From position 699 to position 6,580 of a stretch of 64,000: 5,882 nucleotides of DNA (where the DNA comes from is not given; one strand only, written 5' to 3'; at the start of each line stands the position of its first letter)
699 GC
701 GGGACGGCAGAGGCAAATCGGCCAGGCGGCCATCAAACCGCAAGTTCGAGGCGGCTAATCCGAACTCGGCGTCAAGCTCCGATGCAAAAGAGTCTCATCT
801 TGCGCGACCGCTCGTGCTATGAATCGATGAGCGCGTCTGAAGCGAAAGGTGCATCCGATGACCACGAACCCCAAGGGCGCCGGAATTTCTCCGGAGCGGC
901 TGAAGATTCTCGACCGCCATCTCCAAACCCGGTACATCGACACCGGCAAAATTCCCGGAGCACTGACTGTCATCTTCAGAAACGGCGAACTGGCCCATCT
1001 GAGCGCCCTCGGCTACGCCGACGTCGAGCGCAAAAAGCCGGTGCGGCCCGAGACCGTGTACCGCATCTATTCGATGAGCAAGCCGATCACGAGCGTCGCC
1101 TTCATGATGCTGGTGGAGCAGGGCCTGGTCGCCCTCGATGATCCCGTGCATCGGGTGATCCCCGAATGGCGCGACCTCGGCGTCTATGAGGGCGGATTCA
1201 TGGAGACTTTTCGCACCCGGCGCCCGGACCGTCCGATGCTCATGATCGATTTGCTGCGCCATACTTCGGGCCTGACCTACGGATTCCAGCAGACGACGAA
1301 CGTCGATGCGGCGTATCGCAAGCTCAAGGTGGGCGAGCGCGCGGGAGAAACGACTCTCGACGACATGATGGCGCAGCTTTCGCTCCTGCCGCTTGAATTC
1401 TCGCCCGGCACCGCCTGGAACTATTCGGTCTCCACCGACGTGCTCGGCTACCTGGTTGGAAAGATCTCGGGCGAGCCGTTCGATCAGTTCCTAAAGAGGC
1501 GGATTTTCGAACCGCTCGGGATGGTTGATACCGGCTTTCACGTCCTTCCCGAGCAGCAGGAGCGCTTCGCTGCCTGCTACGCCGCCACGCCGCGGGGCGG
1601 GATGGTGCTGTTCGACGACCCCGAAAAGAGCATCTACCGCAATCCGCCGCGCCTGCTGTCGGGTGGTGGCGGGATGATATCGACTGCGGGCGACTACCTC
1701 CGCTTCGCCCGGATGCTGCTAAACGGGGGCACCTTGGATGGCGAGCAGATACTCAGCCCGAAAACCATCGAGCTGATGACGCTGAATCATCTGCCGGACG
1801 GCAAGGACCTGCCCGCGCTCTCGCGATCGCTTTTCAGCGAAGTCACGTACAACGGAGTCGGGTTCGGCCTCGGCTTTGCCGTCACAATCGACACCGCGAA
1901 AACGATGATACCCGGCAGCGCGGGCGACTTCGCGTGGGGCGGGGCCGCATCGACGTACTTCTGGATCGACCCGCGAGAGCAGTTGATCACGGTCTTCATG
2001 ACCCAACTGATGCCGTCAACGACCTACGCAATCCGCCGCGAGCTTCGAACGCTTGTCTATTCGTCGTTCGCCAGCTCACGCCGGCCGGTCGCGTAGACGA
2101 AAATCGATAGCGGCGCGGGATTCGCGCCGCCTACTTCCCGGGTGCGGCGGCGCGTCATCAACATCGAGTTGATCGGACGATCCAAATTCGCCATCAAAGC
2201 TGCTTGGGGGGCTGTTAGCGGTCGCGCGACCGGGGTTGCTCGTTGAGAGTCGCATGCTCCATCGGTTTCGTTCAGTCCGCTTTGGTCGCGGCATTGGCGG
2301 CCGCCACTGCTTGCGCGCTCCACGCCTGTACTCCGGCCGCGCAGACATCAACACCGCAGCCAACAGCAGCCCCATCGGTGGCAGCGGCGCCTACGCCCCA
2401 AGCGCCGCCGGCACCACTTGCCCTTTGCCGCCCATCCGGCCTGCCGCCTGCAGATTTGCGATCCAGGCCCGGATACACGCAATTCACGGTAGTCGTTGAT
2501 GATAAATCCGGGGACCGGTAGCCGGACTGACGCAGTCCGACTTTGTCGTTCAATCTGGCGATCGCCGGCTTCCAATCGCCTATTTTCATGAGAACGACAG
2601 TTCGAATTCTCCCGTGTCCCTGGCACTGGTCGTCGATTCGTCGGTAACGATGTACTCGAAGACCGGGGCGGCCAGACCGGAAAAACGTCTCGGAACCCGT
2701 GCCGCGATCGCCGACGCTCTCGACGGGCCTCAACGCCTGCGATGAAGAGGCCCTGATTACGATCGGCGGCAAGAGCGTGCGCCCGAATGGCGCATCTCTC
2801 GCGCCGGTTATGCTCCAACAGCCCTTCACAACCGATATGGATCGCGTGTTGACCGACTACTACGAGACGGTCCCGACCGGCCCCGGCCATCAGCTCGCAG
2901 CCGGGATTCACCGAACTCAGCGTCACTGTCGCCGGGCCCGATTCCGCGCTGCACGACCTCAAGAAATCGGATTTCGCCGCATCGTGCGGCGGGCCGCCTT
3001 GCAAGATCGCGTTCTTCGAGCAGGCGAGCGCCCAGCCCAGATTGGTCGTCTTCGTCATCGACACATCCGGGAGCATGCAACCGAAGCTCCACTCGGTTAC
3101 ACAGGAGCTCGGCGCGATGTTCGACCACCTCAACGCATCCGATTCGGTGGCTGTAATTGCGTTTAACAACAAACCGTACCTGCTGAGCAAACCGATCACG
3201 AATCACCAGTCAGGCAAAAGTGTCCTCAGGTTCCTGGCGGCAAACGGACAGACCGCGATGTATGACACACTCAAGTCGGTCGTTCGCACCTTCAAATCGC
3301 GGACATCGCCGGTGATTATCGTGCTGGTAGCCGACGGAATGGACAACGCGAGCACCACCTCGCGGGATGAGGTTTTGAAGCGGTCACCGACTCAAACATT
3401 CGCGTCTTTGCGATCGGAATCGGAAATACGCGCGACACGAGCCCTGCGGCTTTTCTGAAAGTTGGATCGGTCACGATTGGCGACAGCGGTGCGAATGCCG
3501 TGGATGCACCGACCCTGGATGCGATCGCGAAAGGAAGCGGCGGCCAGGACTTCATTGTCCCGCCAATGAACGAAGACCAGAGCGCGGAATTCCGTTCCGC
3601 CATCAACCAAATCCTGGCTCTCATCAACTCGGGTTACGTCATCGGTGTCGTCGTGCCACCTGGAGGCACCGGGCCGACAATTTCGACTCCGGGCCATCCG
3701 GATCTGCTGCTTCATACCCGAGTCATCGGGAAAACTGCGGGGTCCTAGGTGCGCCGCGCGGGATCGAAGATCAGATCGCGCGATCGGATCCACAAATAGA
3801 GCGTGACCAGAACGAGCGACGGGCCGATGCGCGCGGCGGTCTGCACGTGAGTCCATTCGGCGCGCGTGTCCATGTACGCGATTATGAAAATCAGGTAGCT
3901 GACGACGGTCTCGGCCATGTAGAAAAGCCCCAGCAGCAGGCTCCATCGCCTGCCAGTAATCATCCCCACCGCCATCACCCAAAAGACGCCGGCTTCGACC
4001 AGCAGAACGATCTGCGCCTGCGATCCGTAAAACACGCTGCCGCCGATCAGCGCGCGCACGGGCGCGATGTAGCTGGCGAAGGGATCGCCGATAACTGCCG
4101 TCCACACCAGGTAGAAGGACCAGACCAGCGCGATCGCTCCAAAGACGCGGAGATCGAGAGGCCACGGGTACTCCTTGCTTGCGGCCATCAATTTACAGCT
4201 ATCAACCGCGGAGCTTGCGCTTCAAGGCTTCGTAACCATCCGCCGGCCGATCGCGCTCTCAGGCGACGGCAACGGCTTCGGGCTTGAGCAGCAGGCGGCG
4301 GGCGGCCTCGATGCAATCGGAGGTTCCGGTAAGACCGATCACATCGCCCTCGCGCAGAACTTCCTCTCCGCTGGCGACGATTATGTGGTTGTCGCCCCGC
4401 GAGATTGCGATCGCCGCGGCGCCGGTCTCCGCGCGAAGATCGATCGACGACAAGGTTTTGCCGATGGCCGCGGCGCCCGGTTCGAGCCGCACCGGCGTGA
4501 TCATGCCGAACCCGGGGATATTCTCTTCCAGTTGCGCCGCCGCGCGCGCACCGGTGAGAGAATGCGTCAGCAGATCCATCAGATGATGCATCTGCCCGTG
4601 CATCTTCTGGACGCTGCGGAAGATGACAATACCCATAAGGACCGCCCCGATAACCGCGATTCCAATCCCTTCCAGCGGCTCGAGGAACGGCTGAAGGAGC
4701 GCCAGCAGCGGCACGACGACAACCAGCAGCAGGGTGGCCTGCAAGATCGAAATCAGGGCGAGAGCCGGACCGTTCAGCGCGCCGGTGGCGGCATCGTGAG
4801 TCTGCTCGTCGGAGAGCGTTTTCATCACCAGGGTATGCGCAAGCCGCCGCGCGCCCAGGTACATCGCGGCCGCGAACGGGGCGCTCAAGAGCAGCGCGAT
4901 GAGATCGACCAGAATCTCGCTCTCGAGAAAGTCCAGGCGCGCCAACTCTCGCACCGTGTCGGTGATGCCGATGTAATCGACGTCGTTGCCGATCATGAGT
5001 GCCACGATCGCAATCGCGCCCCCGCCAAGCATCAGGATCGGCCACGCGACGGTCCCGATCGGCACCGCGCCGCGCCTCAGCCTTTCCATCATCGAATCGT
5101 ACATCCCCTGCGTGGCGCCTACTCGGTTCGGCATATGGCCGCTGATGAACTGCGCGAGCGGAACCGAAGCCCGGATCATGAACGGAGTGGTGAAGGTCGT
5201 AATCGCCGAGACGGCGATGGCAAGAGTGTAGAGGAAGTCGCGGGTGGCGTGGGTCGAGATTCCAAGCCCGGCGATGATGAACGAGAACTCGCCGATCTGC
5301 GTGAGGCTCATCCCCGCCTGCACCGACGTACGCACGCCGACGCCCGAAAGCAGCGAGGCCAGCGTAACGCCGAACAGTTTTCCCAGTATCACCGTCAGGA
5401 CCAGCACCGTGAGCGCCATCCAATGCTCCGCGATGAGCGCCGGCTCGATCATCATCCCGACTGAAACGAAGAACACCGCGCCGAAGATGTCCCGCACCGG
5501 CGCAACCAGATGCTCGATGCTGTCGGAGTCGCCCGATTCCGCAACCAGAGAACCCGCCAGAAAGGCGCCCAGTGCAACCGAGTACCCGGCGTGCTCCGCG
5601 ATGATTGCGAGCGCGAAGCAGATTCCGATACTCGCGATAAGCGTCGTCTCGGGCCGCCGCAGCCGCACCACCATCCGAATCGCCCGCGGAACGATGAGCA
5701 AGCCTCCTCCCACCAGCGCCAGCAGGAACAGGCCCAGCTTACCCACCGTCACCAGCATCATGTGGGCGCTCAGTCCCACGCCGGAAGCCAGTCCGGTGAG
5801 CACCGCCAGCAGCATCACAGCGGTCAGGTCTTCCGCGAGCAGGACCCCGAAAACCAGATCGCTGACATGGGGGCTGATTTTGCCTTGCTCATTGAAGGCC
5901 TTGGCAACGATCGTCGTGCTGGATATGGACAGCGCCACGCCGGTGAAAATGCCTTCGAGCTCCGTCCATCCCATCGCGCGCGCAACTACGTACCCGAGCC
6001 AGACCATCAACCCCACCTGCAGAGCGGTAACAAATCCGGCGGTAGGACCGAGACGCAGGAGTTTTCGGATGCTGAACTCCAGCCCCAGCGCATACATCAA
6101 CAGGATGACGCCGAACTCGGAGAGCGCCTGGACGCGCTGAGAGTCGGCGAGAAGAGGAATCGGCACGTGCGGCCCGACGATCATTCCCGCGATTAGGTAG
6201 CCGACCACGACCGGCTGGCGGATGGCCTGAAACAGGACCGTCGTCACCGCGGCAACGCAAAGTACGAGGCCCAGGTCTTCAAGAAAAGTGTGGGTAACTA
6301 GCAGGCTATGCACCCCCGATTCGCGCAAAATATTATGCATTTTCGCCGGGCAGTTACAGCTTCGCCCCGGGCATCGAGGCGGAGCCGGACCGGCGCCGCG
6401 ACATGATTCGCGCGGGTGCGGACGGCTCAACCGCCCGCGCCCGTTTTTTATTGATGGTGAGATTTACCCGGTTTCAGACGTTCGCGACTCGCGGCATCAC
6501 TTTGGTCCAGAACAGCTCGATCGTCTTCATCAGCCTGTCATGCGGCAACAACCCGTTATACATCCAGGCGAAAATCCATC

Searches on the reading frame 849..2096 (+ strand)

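Call 72: search_protein_families(library=pfam, proteins=[window:849-2096:+], max_evalue=0.00001)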
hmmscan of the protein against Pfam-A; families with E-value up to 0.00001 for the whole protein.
window:849-2096:+ (415 aa): 1 family
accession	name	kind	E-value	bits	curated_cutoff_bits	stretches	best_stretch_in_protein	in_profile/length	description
PF00144.29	Beta-lactamase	-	3.7e-73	247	27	1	28-398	7-321/329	Beta-lactamase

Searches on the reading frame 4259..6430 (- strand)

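Call 72: search_protein_families(library=pfam, proteins=[window:4259-6430:-], max_evalue=0.00001)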
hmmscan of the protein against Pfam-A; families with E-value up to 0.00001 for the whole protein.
window:4259-6430:- (723 aa): 2 families
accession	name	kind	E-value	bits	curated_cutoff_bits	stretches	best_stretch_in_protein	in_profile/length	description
PF00999.27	Na_H_Exchanger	-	5.2e-55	187.3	26.2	1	60-418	4-373/375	Sodium/hydrogen exchanger, transmembrane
PF02080.26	TrkA_C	-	9.8e-14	51.5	27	1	647-714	4-70/71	TrkA-C domain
